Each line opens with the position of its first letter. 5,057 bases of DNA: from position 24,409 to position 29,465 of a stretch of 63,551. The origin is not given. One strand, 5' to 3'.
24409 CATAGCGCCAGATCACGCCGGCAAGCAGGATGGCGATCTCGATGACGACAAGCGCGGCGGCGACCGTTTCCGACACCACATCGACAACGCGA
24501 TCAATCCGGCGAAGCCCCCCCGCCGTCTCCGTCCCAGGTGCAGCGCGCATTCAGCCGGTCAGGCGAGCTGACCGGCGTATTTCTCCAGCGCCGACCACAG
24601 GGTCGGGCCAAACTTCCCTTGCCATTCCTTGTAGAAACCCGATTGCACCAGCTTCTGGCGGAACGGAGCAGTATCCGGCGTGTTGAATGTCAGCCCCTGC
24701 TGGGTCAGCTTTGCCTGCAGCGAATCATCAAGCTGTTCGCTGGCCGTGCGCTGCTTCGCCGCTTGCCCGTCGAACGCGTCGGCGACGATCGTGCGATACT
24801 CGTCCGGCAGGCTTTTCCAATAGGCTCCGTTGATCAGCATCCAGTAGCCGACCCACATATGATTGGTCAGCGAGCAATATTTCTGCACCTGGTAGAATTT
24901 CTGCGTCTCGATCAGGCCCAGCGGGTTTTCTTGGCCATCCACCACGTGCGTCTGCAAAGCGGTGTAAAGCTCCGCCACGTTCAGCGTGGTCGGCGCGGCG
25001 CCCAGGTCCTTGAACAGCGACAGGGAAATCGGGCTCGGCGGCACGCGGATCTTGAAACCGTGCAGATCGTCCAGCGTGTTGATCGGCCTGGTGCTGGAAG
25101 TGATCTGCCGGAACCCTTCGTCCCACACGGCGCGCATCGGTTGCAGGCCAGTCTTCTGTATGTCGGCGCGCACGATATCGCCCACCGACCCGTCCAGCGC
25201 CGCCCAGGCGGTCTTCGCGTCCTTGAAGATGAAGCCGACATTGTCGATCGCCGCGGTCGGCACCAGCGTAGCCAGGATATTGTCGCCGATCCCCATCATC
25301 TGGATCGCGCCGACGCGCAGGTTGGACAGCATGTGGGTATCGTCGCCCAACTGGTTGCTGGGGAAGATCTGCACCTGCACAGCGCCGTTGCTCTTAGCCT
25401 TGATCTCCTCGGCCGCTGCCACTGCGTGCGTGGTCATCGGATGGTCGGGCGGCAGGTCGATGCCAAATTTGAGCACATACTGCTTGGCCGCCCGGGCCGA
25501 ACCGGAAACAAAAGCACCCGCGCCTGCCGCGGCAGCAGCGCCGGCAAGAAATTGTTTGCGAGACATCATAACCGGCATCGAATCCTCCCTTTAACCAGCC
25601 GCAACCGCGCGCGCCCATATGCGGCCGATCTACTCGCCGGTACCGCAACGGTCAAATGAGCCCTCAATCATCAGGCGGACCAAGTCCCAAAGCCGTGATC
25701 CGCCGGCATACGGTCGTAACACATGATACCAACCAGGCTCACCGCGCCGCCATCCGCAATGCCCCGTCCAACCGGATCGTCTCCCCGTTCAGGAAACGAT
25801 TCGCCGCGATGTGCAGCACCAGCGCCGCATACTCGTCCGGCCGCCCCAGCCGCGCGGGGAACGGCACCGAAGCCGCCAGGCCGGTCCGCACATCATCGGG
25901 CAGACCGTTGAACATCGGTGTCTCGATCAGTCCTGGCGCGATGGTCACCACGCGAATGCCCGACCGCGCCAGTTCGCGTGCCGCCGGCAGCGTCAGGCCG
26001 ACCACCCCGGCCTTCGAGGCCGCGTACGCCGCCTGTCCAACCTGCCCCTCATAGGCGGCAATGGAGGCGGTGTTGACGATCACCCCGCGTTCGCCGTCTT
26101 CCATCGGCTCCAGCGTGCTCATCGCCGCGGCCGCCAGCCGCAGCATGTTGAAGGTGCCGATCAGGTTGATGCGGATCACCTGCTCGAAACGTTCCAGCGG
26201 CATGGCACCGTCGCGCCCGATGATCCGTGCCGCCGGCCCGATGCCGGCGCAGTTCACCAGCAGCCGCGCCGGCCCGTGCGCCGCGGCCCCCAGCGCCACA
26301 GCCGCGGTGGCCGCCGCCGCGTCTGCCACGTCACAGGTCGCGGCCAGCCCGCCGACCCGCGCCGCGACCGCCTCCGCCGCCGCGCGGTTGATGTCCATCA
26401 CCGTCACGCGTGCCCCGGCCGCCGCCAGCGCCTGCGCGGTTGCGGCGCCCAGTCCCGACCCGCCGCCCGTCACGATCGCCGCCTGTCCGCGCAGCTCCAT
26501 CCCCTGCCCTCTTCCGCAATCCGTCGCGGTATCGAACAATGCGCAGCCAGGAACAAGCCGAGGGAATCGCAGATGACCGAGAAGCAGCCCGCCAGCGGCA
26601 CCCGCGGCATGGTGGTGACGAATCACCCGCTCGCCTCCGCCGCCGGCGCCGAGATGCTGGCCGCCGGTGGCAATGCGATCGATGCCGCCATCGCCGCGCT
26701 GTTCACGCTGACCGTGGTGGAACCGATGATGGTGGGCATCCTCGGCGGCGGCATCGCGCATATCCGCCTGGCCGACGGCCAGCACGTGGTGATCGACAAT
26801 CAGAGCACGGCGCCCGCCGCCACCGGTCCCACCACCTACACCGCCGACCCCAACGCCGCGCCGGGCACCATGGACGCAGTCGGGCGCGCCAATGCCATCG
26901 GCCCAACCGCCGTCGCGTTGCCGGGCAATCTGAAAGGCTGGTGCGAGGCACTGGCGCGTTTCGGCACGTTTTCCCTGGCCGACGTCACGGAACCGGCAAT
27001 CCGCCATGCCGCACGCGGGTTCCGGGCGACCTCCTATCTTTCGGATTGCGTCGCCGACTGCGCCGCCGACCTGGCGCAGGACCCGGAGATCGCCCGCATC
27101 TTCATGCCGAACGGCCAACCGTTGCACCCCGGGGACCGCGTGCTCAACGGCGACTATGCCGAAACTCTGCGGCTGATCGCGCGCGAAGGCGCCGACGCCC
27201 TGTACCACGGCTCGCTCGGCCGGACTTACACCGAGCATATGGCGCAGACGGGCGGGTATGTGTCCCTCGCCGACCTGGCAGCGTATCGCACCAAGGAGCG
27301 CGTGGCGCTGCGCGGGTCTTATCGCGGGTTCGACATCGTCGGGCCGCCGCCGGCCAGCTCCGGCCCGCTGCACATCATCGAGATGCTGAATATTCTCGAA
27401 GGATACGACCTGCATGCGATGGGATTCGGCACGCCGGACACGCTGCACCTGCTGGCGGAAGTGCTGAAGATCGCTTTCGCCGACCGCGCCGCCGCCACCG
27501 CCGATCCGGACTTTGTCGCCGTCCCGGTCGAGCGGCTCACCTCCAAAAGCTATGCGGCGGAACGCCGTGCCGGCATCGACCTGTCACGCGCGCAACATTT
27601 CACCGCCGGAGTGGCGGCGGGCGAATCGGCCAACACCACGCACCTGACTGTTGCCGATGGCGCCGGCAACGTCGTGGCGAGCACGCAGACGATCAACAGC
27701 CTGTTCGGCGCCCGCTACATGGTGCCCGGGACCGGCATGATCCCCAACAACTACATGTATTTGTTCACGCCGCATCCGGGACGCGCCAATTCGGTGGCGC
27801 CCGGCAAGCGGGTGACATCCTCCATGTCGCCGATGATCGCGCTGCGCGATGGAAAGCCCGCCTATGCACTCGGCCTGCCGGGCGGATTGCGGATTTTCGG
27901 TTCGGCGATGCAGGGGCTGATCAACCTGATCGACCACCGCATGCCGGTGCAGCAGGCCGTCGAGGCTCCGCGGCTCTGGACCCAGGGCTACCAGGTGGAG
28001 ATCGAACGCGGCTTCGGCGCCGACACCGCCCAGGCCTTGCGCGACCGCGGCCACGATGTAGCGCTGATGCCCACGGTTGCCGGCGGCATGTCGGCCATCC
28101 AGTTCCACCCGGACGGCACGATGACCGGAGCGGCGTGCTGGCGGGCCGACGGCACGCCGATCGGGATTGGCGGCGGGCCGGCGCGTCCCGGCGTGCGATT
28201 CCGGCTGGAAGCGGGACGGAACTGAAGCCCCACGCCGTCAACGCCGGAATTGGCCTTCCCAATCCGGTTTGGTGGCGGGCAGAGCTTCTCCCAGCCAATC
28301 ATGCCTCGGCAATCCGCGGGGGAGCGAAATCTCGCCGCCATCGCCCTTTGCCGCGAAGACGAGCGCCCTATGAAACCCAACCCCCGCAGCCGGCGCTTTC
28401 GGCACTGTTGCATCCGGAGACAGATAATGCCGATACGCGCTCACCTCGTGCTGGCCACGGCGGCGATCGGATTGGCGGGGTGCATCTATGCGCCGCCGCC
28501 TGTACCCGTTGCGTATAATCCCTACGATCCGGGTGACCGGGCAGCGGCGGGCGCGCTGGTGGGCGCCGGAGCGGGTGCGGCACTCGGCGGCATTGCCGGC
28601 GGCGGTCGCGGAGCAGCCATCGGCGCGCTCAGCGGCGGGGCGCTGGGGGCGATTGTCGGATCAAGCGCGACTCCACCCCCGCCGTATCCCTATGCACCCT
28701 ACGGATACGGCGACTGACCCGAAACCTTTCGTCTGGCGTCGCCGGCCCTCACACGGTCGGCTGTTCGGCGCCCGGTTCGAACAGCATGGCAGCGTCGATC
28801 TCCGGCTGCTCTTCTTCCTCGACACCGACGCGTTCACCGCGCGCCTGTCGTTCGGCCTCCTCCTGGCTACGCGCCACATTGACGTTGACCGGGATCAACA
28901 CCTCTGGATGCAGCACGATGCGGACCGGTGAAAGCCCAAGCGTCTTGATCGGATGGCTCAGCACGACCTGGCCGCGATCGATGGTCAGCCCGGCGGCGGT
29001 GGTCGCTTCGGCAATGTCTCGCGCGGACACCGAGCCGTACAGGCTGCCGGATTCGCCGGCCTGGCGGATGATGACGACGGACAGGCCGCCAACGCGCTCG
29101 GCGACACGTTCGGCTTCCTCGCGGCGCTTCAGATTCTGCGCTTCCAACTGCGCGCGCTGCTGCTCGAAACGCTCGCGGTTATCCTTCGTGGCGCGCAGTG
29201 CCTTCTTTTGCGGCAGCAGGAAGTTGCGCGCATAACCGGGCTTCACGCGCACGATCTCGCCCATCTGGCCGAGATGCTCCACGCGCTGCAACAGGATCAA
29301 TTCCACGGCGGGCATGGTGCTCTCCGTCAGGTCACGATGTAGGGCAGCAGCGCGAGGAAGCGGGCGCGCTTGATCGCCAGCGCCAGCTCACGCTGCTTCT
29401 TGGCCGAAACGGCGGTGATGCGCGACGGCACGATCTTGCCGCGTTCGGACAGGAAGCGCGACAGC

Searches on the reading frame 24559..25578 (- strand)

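Call 58: search_protein_families(library=pfam, proteins=[window:24559-25578:-], max_evalue=0.00001)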
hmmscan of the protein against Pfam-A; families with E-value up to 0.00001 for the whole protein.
window:24559-25578:- (339 aa): 1 family
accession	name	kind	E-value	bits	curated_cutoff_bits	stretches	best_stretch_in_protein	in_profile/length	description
PF03480.18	DctP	-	2.6e-77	260.4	23.4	1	39-310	2-275/286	Bacterial extracellular solute-binding protein, family 7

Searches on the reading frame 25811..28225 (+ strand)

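Call 58: search_protein_families(library=pfam, proteins=[window:25811-28225:+], max_evalue=0.00001)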
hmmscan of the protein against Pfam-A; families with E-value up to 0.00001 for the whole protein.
window:25811-28225:+ (804 aa): 1 family
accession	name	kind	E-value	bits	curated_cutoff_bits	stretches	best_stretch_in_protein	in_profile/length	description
PF01019.26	G_glu_transpept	-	3.1e-136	455.6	27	1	281-778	2-509/512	Gamma-glutamyltranspeptidase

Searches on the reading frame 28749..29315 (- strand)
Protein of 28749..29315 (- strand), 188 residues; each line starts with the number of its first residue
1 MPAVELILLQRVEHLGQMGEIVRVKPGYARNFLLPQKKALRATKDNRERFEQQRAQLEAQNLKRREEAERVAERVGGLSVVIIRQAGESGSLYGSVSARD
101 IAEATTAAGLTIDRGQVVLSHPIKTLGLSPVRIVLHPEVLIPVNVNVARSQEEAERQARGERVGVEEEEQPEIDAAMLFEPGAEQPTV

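Call 58: search_protein_families(library=pfam, proteins=[window:28749-29315:-], max_evalue=0.00001)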
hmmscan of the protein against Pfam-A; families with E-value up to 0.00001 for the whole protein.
window:28749-29315:- (188 aa): 2 families
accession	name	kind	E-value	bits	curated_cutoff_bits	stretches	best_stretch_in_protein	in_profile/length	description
PF03948.19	Ribosomal_L9_C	-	2.4e-23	82.8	23.2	1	66-148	1-85/86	Ribosomal protein L9, C-terminal domain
PF01281.25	Ribosomal_L9_N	-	3.7e-21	74.8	20.7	1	5-50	2-47/47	Ribosomal protein L9, N-terminal domain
